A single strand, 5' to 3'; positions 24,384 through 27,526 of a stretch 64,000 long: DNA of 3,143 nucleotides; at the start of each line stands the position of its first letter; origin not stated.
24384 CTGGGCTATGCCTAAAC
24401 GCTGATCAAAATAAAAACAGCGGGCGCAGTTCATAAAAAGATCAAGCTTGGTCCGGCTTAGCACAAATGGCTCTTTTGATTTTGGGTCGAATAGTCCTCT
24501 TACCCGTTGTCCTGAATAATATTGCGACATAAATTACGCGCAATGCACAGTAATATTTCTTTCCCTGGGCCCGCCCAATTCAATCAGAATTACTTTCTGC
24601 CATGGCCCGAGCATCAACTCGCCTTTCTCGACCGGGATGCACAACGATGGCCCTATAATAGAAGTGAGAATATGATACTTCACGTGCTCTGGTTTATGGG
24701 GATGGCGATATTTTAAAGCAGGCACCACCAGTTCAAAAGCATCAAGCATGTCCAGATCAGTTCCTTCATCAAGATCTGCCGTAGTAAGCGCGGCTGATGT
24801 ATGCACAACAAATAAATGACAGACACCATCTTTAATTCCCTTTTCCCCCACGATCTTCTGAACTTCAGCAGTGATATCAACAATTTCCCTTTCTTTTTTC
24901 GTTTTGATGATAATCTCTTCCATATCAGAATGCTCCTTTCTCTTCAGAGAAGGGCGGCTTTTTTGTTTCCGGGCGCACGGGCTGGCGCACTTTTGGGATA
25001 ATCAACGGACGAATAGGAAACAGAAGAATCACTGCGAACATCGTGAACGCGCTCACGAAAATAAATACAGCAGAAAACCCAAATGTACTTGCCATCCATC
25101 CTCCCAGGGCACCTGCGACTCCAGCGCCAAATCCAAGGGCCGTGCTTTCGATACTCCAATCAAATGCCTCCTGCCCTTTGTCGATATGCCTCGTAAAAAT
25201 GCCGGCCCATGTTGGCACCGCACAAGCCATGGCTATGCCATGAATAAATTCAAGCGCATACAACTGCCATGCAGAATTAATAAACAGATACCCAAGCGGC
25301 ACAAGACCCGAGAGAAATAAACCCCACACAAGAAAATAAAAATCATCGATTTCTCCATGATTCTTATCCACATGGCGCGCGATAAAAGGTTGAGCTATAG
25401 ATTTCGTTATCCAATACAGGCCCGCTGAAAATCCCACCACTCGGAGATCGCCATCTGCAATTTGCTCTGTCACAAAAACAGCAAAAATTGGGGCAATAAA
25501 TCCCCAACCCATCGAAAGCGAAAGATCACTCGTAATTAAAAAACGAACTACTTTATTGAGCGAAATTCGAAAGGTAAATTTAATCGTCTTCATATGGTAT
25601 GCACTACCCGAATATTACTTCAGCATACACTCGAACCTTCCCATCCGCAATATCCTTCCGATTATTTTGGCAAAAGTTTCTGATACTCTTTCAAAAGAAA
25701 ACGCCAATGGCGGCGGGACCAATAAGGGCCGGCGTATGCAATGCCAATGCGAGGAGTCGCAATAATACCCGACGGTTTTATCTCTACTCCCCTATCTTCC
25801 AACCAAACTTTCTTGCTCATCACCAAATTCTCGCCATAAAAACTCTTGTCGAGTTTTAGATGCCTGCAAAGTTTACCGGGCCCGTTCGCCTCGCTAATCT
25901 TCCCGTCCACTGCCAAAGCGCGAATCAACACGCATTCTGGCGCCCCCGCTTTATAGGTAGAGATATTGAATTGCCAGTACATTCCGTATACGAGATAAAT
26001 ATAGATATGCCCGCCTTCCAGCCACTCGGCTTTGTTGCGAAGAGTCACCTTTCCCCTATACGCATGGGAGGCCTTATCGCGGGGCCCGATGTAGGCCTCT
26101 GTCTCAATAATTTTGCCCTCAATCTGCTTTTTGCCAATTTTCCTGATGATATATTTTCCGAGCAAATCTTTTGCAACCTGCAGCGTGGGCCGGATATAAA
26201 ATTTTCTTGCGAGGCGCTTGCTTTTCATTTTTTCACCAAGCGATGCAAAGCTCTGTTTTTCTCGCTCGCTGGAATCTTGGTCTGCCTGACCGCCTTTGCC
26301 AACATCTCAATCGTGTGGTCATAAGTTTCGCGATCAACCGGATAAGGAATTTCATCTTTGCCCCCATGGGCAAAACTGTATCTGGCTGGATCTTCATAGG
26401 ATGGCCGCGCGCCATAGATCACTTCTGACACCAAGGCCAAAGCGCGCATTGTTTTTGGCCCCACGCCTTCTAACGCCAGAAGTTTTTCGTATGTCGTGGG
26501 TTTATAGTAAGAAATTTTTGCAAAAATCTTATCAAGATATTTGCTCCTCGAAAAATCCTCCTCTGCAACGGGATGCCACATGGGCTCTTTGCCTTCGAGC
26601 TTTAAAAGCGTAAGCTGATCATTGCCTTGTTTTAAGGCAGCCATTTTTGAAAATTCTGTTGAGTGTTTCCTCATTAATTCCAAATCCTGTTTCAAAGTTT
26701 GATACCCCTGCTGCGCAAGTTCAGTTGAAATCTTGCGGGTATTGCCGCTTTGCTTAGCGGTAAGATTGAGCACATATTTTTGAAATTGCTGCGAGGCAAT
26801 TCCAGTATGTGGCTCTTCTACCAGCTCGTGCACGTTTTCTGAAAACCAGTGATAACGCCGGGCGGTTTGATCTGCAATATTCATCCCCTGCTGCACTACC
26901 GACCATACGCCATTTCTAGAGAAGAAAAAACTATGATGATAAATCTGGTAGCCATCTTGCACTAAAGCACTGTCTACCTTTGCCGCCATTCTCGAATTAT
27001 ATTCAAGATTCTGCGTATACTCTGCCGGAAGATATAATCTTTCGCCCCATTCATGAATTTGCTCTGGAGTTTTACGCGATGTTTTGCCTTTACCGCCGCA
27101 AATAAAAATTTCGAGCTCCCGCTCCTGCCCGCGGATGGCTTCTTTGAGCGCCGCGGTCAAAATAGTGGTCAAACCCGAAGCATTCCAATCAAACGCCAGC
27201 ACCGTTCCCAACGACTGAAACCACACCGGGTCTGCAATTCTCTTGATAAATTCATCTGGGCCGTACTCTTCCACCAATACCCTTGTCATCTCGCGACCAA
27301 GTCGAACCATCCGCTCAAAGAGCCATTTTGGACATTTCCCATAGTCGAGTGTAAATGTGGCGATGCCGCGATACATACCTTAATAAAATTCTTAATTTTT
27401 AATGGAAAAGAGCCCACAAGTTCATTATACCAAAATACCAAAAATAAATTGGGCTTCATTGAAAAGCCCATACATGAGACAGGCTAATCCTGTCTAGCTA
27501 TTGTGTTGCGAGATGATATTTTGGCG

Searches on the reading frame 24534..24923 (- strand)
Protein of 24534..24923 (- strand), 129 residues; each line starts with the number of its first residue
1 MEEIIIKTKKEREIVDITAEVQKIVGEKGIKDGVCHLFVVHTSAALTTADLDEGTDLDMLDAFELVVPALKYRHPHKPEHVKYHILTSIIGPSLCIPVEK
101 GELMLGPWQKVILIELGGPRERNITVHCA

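Call 13: search_protein_families(library=pfam, proteins=[window:24534-24923:-], max_evalue=0.01)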
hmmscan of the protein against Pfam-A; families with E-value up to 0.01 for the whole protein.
window:24534-24923:- (129 aa): 1 family
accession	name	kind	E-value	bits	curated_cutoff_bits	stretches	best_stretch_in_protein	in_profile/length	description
PF01894.22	UPF0047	-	4.1e-32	111.2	27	1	16-127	1-116/117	Uncharacterised protein family UPF0047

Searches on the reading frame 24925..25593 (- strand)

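Call 13: search_protein_families(library=pfam, proteins=[window:24925-25593:-], max_evalue=0.01)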
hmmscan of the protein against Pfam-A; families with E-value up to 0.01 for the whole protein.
window:24925-25593:- (222 aa): 2 families
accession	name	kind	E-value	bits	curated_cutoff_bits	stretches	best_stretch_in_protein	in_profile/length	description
PF07690.21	MFS_1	-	7.1e-21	74.9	33.4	1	26-196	8-176/347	Major Facilitator Superfamily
PF05977.19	MFS_3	-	0.0016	17.4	27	1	97-190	92-184/524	Transmembrane secretion effector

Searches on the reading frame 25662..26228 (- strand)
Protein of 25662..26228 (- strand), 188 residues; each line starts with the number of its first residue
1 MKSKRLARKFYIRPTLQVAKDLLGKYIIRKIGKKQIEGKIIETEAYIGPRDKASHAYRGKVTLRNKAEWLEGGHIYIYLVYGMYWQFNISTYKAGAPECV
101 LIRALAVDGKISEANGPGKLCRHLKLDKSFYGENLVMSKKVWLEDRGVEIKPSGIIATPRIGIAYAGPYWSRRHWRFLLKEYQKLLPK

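Call 13: search_protein_families(library=pfam, proteins=[window:25662-26228:-], max_evalue=0.01)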
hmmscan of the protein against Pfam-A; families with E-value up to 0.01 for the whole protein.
window:25662-26228:- (188 aa): 1 family
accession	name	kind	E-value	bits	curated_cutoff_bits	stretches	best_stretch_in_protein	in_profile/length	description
PF02245.21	Pur_DNA_glyco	-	1.3e-50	171.7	27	1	10-181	2-179/181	Methylpurine-DNA glycosylase (MPG)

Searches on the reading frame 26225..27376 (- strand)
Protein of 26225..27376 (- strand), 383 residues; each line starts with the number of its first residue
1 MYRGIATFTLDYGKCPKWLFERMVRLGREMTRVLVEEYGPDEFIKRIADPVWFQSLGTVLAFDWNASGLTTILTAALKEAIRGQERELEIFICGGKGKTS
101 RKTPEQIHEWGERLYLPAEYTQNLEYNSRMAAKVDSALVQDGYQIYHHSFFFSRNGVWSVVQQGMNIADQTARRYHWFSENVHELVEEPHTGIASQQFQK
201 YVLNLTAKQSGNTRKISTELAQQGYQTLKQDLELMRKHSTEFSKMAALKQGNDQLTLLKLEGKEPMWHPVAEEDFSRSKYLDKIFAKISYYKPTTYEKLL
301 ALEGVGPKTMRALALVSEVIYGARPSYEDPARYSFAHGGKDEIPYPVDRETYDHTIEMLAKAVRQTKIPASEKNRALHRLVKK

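Call 13: search_protein_families(library=pfam, proteins=[window:26225-27376:-], max_evalue=0.01)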
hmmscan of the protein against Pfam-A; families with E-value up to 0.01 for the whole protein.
window:26225-27376:- (383 aa): 2 families
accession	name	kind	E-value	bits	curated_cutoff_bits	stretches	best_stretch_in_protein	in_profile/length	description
PF05559.16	DUF763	-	7.3e-126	420.1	35.5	1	4-347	1-319/319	Protein of unknown function (DUF763)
PF00633.29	HHH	-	0.00085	19.5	24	1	292-313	6-27/30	Helix-hairpin-helix motif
